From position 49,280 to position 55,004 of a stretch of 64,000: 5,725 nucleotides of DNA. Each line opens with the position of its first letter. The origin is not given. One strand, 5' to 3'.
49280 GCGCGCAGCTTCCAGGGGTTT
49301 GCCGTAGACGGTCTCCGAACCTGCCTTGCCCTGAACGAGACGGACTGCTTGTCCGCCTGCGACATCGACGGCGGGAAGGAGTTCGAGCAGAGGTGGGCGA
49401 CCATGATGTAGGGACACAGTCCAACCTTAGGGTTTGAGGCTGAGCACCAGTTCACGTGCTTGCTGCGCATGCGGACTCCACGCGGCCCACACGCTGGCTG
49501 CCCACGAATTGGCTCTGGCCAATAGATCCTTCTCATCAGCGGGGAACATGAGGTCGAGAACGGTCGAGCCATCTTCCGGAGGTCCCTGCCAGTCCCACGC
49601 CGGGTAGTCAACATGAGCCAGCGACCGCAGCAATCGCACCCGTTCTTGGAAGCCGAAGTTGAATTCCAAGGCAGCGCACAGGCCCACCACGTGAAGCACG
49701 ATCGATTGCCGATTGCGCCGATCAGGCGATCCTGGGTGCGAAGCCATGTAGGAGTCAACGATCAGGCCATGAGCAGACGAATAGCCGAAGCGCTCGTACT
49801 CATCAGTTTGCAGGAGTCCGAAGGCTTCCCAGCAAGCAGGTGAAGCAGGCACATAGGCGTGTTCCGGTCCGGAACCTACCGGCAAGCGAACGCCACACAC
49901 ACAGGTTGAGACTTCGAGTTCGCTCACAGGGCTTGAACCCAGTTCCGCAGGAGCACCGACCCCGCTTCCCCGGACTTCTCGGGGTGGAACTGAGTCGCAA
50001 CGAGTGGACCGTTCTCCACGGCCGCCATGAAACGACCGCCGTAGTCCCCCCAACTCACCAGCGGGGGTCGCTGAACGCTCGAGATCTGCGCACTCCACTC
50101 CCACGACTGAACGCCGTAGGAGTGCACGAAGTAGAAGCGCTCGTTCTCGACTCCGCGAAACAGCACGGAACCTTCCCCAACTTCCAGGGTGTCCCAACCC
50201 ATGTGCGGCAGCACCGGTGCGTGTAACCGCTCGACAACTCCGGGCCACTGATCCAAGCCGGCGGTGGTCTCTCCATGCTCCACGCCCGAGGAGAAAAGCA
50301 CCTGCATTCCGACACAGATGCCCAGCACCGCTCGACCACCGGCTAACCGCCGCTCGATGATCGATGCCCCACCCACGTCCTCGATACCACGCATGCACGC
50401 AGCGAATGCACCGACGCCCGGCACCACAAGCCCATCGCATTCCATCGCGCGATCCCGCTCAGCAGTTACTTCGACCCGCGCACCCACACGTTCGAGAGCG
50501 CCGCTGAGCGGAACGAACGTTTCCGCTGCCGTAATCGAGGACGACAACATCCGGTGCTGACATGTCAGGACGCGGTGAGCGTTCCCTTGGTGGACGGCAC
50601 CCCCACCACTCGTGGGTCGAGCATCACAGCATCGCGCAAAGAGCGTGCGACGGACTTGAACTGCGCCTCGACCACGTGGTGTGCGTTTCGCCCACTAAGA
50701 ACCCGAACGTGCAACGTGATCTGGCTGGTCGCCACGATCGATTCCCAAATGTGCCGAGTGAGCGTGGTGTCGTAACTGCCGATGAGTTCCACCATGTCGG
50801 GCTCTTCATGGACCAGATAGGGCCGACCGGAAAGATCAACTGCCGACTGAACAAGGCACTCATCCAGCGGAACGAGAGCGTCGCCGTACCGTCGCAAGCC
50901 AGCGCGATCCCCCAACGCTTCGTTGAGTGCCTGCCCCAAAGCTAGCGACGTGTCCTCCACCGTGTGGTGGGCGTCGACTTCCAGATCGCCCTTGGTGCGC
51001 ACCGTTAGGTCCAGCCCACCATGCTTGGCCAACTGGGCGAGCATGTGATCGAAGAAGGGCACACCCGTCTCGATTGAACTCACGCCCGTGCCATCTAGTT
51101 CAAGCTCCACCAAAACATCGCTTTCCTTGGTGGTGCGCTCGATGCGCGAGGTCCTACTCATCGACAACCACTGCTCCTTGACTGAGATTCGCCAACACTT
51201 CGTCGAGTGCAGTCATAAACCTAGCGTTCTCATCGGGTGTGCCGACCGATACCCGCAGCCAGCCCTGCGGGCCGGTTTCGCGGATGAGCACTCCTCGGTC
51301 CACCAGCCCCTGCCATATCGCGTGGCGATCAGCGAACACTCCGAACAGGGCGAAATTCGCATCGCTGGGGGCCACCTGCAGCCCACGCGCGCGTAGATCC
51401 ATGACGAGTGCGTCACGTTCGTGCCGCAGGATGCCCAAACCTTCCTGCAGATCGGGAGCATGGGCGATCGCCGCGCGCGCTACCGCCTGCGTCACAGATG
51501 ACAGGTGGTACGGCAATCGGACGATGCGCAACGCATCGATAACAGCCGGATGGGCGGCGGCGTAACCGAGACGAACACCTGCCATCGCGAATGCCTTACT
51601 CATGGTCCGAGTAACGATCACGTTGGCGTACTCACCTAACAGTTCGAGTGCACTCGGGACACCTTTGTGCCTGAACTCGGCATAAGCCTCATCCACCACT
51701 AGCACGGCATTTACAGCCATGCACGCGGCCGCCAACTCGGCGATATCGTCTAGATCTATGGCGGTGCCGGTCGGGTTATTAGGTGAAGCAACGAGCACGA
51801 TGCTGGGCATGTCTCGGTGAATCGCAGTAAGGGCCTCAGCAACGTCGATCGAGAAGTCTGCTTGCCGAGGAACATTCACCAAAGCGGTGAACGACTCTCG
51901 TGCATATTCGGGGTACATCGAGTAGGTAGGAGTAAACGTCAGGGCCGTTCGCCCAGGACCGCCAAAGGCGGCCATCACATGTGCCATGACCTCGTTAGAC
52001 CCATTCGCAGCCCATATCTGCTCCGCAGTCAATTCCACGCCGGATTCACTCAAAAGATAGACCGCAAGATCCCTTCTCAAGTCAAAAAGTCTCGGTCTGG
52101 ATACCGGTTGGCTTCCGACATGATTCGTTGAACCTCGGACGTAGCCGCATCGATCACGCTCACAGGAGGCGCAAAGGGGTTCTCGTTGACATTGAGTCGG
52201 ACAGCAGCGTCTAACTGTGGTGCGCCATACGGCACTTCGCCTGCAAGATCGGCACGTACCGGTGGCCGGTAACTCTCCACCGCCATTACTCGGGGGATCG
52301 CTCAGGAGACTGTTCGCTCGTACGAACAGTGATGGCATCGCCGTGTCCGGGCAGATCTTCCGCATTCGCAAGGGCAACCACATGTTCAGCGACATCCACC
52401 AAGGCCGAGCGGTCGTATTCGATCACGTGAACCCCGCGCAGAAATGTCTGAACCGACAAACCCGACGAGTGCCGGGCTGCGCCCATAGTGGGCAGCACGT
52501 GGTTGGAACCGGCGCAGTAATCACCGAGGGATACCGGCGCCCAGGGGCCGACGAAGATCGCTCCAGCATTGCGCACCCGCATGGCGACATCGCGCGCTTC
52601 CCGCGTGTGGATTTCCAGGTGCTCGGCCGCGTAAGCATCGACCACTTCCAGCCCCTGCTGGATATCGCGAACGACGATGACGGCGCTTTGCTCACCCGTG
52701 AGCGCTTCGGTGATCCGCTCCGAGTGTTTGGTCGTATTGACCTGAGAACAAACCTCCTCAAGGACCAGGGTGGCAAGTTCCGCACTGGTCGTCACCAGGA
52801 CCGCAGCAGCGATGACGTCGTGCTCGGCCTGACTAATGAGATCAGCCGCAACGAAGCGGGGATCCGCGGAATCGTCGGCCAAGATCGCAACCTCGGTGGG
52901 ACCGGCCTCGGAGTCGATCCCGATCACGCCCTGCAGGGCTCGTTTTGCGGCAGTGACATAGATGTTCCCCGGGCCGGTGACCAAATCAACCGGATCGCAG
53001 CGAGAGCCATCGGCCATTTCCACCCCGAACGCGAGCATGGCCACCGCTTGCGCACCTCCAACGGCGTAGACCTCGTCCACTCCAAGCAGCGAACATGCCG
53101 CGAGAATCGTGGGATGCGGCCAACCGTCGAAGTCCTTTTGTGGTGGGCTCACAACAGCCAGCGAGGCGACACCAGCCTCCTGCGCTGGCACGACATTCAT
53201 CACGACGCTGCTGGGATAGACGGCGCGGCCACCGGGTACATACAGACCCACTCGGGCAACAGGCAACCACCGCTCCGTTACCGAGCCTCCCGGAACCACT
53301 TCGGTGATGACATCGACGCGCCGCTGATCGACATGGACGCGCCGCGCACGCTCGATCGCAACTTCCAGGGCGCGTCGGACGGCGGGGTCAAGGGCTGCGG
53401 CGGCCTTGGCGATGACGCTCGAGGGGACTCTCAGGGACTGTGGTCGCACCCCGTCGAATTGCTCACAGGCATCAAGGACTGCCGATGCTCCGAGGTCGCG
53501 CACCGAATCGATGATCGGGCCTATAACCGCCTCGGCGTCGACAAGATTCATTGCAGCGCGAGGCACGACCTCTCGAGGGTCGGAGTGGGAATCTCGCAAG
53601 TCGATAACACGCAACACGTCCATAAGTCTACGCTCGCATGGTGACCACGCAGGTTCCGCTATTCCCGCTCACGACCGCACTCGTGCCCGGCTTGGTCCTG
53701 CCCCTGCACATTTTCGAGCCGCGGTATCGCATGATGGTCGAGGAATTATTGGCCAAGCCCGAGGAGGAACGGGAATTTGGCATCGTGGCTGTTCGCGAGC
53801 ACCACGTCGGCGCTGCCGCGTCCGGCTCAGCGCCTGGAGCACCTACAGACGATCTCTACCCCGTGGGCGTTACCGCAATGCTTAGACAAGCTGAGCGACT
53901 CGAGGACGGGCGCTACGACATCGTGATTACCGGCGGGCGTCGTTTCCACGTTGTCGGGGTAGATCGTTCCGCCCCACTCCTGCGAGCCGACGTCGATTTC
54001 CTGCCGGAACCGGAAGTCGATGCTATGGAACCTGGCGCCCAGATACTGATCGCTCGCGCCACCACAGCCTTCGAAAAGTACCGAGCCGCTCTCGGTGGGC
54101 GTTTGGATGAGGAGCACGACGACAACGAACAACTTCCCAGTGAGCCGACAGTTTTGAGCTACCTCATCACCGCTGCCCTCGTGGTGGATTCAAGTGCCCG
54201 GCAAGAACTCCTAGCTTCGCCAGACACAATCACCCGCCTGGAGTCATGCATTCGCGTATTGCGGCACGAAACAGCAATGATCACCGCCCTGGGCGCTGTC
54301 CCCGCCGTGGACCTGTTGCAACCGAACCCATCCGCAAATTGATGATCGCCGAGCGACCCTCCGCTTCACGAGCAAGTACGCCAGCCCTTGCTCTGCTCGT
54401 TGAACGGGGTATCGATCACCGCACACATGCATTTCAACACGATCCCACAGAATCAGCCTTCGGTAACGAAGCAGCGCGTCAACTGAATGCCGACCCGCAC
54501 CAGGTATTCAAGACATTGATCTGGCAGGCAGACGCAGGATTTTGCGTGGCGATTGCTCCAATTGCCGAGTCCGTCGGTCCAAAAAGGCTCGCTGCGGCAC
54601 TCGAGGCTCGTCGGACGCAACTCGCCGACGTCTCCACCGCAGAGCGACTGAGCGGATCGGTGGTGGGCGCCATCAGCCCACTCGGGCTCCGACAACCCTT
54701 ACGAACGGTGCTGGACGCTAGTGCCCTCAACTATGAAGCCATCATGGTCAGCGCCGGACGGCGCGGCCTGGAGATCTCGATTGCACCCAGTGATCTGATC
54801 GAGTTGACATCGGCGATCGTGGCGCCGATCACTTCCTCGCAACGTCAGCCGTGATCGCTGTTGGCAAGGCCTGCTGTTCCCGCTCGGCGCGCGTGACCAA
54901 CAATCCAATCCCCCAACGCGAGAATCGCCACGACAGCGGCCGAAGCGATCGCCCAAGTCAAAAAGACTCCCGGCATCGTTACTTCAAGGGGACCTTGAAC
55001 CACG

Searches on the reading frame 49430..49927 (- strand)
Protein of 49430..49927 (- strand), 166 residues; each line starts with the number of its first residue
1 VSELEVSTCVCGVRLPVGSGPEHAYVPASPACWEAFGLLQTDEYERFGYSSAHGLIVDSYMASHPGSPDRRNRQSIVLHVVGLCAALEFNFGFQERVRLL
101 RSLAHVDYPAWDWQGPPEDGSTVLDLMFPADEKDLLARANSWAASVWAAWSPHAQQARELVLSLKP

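Call 35: find_encoding_contigs(protein=window:49430-49927:-, flank=10000, max_places=10)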
Protein seq(166 aa) (166 aa): 1 contig read that carries it; 1 place shown.
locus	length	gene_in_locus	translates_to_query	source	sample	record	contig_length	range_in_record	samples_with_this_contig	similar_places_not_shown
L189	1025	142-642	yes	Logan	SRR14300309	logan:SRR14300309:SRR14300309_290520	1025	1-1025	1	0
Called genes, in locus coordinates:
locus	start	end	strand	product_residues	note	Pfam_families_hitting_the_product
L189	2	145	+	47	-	?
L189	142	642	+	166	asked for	PF19371:DUF5946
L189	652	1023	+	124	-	?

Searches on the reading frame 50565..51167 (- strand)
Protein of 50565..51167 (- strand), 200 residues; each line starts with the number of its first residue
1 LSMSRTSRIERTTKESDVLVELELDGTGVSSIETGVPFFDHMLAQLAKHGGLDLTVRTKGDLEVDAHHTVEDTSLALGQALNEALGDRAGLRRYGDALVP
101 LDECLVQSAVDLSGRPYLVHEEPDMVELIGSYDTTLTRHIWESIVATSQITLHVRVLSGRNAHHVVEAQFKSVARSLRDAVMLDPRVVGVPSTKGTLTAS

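Call 10: find_related_loci(query=window:50565-51167:-, collection=genome_contigs, flank=10000)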
Query window:50565-51167:- (200 aa) in genome_contigs; peptide patterns used: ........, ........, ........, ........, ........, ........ (x = any residue, [..] = any of these).
599 stretches matched a pattern (row limit reached: there are more); 582 encode a relative of the query (tblastn E <= 1e-3); the best 80 are kept; 80 distinct loci.
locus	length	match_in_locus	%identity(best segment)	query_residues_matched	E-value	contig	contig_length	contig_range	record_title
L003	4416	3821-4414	96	1-198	2e-126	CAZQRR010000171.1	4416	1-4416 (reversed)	MAG TPA_asm: uncultured Rubrivirga sp. isolate SRP319275_co3_147 genome assembly, contig: NODE_18127_length_4416_cov_10.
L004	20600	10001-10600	94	1-200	5e-124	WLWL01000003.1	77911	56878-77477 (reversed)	MAG: Candidatus Nanopelagicales bacterium isolate s1_metabat2_31 NODE_67_length_77911_cov_13.909712, whole genome shotgu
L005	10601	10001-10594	94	3-200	6e-124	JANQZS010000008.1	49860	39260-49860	MAG: Candidatus Nanopelagicales bacterium isolate MAG_171 P22051_108_S30_metaspades_1147_49860_cov_6, whole genome shotg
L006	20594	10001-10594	94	3-200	2e-122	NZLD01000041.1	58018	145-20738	MAG: Micrococcales bacterium isolate IN43 31542, whole genome shotgun sequence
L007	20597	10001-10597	92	2-200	3e-121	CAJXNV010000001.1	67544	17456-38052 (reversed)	MAG TPA_asm: uncultured actinobacterium isolate SRR4030062_bin.39_MetaBAT_v2.12.1_MAG genome assembly, contig: NODE_267_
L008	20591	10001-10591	92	2-198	1e-120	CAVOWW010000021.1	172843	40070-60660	MAG: uncultured bacterium isolate MFD00032.bin.3.338 genome assembly, contig: contig_29105, whole genome shotgun sequenc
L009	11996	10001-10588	91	2-197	1e-120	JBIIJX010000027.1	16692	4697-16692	MAG: Candidatus Nanopelagicales bacterium isolate ME2001-10-09pf_3300042861_group1_bin215 Rohwer_bin358_scaffold_3219_c1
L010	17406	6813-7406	88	3-200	3e-117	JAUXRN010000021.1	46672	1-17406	MAG: Actinomycetota bacterium isolate C12_maxbin.082_sub C12_k141_558731, whole genome shotgun sequence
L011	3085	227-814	89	3-198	6e-121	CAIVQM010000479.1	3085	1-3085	uncultured bacterium isolate Kiruna3_bin-1975 genome assembly, contig: bin-1975:479/535, whole genome shotgun sequence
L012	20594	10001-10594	88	3-200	5e-117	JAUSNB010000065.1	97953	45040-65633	MAG: Actinomycetota bacterium isolate E19_metabat.bin.114 E19_k141_573935, whole genome shotgun sequence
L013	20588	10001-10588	89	5-200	3e-116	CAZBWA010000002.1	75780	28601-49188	MAG TPA_asm: uncultured Bifidobacteriaceae bacterium isolate SRP278252_co3_58 genome assembly, contig: NODE_343_length_7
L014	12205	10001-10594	88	3-200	2e-116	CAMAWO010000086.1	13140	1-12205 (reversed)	MAG: Bifidobacterium breve isolate MaH-09apr19-236 genome assembly, contig: MaH-09apr19-C11842, whole genome shotgun seq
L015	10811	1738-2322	89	3-197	5e-116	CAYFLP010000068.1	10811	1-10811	MAG TPA_asm: uncultured Bifidobacteriaceae bacterium isolate ERP107066_co1_11 genome assembly, contig: NODE_5411_length_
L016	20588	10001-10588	88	3-198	3e-115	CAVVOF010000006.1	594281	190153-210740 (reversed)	MAG: uncultured Actinomycetota bacterium isolate MFD09779.bin.1.366 genome assembly, contig: contig_53382, whole genome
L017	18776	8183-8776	87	3-200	1e-114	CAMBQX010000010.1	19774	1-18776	MAG: Bifidobacterium breve isolate MsH-30apr19-154 genome assembly, contig: MsH-30apr19-C5042, whole genome shotgun sequ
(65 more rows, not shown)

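Call 14: find_encoding_contigs(protein=window:50565-51161:-, flank=10000, max_places=10)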
Protein window:50565-51161:- (198 aa): 5 contigs read that carry it; 5 places shown.
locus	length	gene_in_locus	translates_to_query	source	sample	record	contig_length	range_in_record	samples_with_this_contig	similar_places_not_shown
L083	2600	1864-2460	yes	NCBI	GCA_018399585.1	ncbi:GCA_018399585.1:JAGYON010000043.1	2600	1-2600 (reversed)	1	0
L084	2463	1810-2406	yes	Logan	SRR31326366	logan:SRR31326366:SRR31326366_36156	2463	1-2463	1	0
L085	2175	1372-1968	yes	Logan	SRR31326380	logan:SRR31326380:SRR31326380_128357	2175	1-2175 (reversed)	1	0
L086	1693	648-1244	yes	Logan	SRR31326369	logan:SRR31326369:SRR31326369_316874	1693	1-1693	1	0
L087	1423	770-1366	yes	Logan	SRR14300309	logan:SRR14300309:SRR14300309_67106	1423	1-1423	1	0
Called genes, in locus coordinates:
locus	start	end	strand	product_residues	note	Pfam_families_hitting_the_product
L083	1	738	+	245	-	?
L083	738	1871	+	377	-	PF00155:Aminotran_1_2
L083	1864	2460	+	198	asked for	PF00475:IGPD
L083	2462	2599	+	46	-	?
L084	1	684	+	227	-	?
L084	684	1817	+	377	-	PF00155:Aminotran_1_2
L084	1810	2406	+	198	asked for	PF00475:IGPD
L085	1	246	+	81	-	?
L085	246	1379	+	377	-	PF00155:Aminotran_1_2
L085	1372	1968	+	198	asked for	PF00475:IGPD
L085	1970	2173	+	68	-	?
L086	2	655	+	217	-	?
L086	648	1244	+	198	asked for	PF00475:IGPD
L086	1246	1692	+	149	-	?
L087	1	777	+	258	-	?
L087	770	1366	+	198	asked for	PF00475:IGPD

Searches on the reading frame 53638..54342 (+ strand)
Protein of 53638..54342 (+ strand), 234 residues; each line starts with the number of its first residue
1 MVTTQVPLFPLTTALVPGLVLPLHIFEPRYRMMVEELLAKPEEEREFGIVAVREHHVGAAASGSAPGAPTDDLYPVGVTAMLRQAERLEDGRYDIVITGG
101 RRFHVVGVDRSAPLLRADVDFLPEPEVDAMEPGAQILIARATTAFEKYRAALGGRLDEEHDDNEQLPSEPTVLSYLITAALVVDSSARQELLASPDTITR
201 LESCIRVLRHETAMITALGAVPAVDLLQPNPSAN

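Call 28: find_encoding_contigs(protein=window:53638-54342:+, flank=10000, max_places=10)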
Protein window:53638-54342:+ (234 aa): 3 contigs read that carry it; 3 places shown.
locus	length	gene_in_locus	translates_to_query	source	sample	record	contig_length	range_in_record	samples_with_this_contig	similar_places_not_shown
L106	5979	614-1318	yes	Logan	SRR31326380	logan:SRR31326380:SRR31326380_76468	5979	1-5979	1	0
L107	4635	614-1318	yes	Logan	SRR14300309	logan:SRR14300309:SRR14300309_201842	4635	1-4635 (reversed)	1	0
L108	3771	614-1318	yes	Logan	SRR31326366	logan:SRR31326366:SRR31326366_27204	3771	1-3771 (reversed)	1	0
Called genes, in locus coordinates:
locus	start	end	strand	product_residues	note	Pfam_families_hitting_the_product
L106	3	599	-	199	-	?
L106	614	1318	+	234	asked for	PF02190:LON_substr_bdg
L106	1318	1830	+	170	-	PF04073:tRNA_edit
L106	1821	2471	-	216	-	-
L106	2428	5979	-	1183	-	?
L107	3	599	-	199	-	?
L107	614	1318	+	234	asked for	PF02190:LON_substr_bdg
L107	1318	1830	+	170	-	PF04073:tRNA_edit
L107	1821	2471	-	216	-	-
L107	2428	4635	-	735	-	?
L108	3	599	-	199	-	?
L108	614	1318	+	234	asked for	PF02190:LON_substr_bdg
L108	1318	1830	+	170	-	PF04073:tRNA_edit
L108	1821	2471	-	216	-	-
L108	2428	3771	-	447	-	?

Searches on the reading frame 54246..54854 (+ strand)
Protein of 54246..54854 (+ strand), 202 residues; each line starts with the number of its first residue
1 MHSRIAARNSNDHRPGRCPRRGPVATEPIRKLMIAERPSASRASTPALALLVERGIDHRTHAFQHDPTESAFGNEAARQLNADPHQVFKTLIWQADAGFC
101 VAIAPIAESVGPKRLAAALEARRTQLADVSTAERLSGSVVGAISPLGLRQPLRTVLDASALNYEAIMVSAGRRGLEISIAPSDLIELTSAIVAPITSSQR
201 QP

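Call 37: search_protein_families(library=pfam, proteins=[window:54246-54854:+], max_evalue=0.001)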
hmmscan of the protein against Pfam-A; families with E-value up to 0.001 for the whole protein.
window:54246-54854:+ (202 aa): 1 family
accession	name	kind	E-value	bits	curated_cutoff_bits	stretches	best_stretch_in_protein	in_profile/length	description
PF04073.20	tRNA_edit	-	9e-21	74.7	25.5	1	74-186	8-122/123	Aminoacyl-tRNA editing domain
